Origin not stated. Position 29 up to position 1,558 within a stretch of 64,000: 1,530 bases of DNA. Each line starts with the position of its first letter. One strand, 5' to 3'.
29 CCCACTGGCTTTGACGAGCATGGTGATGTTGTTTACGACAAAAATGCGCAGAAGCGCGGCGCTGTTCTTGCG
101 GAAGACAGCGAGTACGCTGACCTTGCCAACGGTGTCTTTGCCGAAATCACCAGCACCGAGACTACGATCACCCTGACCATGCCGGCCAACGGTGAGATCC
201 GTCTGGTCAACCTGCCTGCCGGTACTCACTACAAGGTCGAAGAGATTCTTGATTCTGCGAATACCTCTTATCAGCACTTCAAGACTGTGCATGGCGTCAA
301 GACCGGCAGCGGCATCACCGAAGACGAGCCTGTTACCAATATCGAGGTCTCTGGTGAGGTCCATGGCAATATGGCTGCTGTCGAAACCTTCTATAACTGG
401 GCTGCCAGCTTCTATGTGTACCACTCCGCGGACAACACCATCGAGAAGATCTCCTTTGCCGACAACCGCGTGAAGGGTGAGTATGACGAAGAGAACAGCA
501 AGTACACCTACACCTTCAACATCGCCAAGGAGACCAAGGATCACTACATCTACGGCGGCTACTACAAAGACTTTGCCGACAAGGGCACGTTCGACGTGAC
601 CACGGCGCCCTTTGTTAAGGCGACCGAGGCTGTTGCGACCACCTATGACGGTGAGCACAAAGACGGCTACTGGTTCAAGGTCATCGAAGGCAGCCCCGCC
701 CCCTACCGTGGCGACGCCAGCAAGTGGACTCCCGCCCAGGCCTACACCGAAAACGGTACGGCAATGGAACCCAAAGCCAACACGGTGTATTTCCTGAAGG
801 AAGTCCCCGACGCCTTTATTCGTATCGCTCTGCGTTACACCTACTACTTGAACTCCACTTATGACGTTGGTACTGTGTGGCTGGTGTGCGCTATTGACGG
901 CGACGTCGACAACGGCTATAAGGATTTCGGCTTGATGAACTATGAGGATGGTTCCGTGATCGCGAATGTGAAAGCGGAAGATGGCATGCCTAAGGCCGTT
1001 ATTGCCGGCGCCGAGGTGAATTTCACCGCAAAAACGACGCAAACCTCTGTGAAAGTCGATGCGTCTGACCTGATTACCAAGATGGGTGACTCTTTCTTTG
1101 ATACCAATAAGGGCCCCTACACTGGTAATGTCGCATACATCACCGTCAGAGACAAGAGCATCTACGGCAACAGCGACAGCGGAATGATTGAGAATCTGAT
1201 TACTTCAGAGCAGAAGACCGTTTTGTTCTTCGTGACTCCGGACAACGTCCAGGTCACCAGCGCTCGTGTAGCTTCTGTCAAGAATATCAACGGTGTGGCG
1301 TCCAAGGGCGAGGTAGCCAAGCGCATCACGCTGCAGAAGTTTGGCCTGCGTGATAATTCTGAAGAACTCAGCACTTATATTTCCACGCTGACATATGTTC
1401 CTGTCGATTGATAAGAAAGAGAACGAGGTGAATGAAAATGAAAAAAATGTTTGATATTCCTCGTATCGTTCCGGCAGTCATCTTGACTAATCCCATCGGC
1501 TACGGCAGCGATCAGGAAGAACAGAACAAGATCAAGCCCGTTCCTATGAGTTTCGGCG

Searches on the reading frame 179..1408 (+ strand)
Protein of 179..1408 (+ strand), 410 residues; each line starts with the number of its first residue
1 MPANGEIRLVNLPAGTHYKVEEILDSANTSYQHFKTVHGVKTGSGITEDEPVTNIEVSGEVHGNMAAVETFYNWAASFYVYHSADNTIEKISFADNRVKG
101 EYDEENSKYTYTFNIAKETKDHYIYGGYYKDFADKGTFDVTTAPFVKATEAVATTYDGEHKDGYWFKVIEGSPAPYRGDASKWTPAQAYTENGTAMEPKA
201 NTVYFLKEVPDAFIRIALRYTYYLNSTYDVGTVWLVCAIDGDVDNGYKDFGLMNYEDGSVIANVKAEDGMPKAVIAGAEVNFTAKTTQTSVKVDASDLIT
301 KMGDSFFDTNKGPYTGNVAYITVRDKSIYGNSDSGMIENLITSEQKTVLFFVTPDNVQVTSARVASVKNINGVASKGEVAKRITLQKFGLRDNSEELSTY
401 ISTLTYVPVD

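Call 3: search_protein_families(library=pfam, proteins=[window:179-1408:+], max_evalue=0.1)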
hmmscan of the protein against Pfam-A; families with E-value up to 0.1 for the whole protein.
window:179-1408:+ (410 aa): 3 families
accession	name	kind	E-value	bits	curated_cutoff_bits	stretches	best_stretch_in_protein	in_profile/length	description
PF24547.1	DUF7601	-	0.0023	18.9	27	1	5-53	64-108/116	Domain of unknown function (DUF7601)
PF13229.12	Beta_helix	-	0.091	12.8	25.9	0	70-116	64-110/158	Right handed beta helix region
PF06594.17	HCBP_related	-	0.098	13.1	21.4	0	80-96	20-35/42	Haemolysin-type calcium binding protein related domain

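Call 4: search_protein_families(library=ncbifam, proteins=[window:179-1408:+], max_evalue=0.1)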
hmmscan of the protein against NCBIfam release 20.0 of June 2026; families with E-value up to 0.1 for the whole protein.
window:179-1408:+ (410 aa): 0 families

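Call 50: find_homologous_proteins(query=window:389-1408:+, max_evalue=0.00001)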
Query window:389-1408:+ (340 aa): 12 proteins with E <= 0.00001 among 2084 candidates.
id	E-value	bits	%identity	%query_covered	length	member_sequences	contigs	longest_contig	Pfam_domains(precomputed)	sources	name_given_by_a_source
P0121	1.9e-34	138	40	65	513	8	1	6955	PF24547.2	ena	-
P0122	1.9e-28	118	45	45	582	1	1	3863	-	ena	-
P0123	8.0e-28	116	35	86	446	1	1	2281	-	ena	-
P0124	1.2e-26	112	38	55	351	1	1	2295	-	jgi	jgi:hypothetical protein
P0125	8.5e-25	106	37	57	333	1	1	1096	-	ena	-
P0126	4.5e-24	103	35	69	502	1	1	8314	-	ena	-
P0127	2.8e-21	94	29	89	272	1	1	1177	-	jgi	jgi:hypothetical protein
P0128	1.2e-20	92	45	38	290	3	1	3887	-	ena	-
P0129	6.9e-19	86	37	48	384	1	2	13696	-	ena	-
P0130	3.0e-17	81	66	19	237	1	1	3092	-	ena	-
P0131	1.0e-7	50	29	80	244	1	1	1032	-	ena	-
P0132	7.7e-7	47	33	43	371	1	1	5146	-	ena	-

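Call 61: predict_structure(alignment_id=A2)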
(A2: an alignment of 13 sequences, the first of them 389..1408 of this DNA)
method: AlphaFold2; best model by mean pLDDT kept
length: 340 residues; sequences in the alignment: 13
mean_pLDDT: 59.5   pTM: 0.65
mean pLDDT of the five models: 59.5, 56.8, 56.2, 55.5, 51.0
residues with pLDDT >= 90: 24; 70-90: 95; 50-70: 87; < 50: 134
segments of 3 or more residues with pLDDT < 50: 66-93, 156-158, 199-246, 256-271, 301-310, 317-340
pLDDT, mean of each block of 10 residues (from residue 1): 67 82 89 91 90 85 57 41 38 50 58 80 90 85 65 52 61 65 76 60 38 30 26 36 47 52 39 65 85 64 44 48 34 31
secondary structure, 60 per line:
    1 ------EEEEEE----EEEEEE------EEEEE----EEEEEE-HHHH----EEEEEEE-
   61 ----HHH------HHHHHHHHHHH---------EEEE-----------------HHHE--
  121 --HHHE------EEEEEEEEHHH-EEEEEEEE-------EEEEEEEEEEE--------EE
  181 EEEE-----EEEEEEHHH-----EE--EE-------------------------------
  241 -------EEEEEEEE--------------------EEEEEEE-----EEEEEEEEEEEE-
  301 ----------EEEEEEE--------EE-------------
elements in order: E7-12 E17-22 E29-33 E38-43 H45-48 E53-59 H74-84 E94-97 E133-140 E145-152 E160-170 E179-184 E190-195 E248-255 E276-282 E288-299 E311-317

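Call 76: fold_search(model_id=the predicted structure, library=pdb)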
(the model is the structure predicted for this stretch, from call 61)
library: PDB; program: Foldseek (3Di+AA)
matches with E <= 10: 112; with E <= 0.001: 0
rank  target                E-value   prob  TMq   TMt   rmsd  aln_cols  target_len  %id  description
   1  9lr7_B                4.2e-02  0.10  0.14  0.12  20.9       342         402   11  Crystal Structure of the Basal pilin EbpB from Enterococcus faecalis. (released 2025-07-16)
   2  9lr7_D                9.7e-02  0.08  0.14  0.13  22.6       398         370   10  Crystal Structure of the Basal pilin EbpB from Enterococcus faecalis. (released 2025-07-16)
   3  9lr7_A                1.2e-01  0.06  0.13  0.12  21.1       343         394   10  Crystal Structure of the Basal pilin EbpB from Enterococcus faecalis. (released 2025-07-16)
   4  9lr7_C                1.5e-01  0.06  0.13  0.12  20.9       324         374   11  Crystal Structure of the Basal pilin EbpB from Enterococcus faecalis. (released 2025-07-16)
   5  6ng3_A                6.1e-01  0.51  0.19  0.30   7.3       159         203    5  Crystal structure of human CD160 and HVEM complex (released 2019-07-03)
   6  3p2t                  8.5e-01  0.08  0.14  0.23  13.5       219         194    6  Crystal Structure of Leukocyte Ig-like Receptor LILRB4 (ILT3/LIR-5/CD85k) (released 2011-03-30)
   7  3d33_B                9.5e-01  0.16  0.14  0.41  12.3       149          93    8  Crystal structure of a duf3244 family protein with an immunoglobulin-like beta-sandwich fold (bvu_0276) from bacteroid (released 2008-05-27)
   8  7q9a_D                1.1e+00  0.12  0.17  0.26  15.7       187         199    8  MHC Class I A02 Allele presenting LLLGIGILVL, in complex with Mel5 TCR (released 2023-02-22)
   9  8fk7_A                1.3e+00  0.11  0.12  0.24  11.8       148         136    9  Structure of the Pyrobaculum calidifontis flagellar-like archaeal type IV pilus (released 2023-06-28)
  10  6ddt_A                1.3e+00  0.08  0.15  0.07  11.8       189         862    5  mouse beta-mannosidase (MANBA) (released 2019-01-09)
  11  9uco_A                1.3e+00  0.01  0.11  0.11  23.2       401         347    9  Cryo-EM structure of ADGRE1-beta arrestin1-scFv30 complex (released 2026-04-08)
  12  9eq7_B                1.6e+00  0.05  0.12  0.19  10.9       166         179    8  Halobacterium salinarum archaellum filament (released 2024-07-17)
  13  3mu3_A                1.8e+00  0.06  0.14  0.26  11.3       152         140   10  Crystal structure of chicken MD-1 complexed with lipid IVa (released 2010-06-09)
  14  2gys_A                1.8e+00  0.01  0.09  0.08  29.1       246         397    6  2.7 A structure of the extracellular domains of the human beta common receptor involved in IL-3, IL-5, and GM-CSF sign (released 2006-06-20)
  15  3prx_B                2.1e+00  0.06  0.15  0.05  16.5       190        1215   12  Structure of Complement C5 in Complex with CVF and SSL7 (released 2011-01-19)
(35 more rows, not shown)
